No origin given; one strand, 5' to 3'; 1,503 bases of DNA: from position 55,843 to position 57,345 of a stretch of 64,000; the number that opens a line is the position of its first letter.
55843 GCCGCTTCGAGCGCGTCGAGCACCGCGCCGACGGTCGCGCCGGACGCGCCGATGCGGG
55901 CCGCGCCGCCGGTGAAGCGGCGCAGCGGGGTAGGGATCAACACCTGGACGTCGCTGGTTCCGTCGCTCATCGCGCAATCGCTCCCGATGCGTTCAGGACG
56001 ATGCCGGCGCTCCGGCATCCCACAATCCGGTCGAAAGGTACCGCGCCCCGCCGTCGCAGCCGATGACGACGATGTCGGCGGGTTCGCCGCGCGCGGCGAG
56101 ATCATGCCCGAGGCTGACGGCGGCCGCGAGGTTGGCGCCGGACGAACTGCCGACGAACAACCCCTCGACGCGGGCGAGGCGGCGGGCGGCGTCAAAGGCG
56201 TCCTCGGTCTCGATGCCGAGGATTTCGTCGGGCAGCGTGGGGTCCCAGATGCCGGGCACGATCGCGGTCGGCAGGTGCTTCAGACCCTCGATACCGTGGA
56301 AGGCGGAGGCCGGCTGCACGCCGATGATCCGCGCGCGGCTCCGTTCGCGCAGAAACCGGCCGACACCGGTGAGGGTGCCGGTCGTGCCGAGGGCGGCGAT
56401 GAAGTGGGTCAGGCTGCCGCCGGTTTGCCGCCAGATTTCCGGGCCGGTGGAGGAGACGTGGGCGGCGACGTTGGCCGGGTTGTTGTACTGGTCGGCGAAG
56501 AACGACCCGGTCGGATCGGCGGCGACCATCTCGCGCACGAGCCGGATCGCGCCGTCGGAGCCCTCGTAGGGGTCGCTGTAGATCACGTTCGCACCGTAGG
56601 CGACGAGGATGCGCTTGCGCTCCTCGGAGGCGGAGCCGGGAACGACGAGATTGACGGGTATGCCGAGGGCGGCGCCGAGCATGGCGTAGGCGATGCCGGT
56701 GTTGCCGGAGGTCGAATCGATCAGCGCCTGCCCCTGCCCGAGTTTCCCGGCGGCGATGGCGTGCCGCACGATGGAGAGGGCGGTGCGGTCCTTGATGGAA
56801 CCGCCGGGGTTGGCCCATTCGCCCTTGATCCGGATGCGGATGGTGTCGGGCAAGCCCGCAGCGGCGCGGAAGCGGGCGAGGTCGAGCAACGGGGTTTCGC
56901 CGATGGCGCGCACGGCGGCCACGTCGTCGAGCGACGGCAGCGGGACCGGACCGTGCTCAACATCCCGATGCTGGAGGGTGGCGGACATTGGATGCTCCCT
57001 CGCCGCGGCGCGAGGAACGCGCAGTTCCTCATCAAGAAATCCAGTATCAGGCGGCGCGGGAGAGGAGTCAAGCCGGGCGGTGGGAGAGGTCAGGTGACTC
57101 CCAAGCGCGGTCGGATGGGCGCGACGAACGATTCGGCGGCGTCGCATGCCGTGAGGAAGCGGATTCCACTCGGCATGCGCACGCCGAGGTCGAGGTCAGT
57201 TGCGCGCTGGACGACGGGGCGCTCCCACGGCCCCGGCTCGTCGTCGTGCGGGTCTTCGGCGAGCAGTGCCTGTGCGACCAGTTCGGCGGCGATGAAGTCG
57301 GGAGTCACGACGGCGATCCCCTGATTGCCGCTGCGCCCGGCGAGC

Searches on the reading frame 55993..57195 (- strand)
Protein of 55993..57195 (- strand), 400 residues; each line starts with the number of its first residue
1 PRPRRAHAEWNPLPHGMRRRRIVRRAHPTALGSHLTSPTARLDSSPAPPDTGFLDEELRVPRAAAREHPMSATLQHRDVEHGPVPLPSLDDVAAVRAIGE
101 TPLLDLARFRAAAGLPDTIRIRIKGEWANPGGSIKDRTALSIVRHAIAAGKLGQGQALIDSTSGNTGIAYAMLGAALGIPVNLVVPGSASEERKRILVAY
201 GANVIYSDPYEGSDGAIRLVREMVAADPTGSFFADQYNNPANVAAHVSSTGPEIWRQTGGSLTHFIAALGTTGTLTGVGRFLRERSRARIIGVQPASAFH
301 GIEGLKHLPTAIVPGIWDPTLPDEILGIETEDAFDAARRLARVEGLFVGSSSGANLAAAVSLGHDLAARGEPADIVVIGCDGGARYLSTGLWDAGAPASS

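Call 36: search_protein_families(library=ncbifam, proteins=[window:55993-57195:-], max_evalue=1e-10)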
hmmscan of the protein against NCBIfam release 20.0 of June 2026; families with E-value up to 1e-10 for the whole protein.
window:55993-57195:- (400 aa): 14 families
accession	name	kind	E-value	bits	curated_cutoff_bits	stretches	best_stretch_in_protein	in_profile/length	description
TIGR01138.1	cysM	equivalog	3.2e-98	328.8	394.2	1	96-392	4-290/290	cysteine synthase B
TIGR01136.1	cysKM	subfamily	1.5e-92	310.2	344.15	1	96-392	3-299/299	cysteine synthase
NF008735.0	PRK11761.1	equivalog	1.2e-82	277.5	413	1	96-393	8-295/296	cysteine synthase CysM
TIGR01139.1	cysK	equivalog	3.7e-76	256.2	350.95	1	96-392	3-298/298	cysteine synthase A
NF007989.0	PRK10717.1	equivalog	1.9e-70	237.6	387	1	95-389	9-315/334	cysteine synthase A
TIGR01137.1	cysta_beta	equivalog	1.9e-59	201.6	510.25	1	95-392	6-311/457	cystathionine beta-synthase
TIGR03945.1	PLP_SbnA_fam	equivalog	6.1e-52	176.6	349.95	1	97-389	4-297/304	2,3-diaminopropionate biosynthesis protein SbnA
NF053679.1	CysteaSynCapA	equivalog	1.3e-44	152.4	600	1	96-388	12-316/329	cysteate synthase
NF052478.1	CystDsulMYC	equivalog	1.4e-20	74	600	1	117-389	35-323/354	L-cysteine desulfhydrase Cds1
NF006094.0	PRK08246.1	subfamily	1.3e-14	54.3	331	1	98-298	21-203/310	serine/threonine dehydratase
NF005292.0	PRK06815.1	equivalog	3e-14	52.8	371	1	98-298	19-207/320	threonine/serine dehydratase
NF004170.0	PRK05638.1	equivalog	1e-13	50.6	421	0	99-276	65-226/442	threonine synthase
NF006050.0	PRK08197.1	equivalog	9.3e-12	44.4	303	0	97-225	75-196/406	threonine synthase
NF045641.2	BHydaspDhtseBhcB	equivalog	2.1e-11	43.5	550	1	98-299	18-207/312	beta-hydroxyaspartate dehydratase BhcB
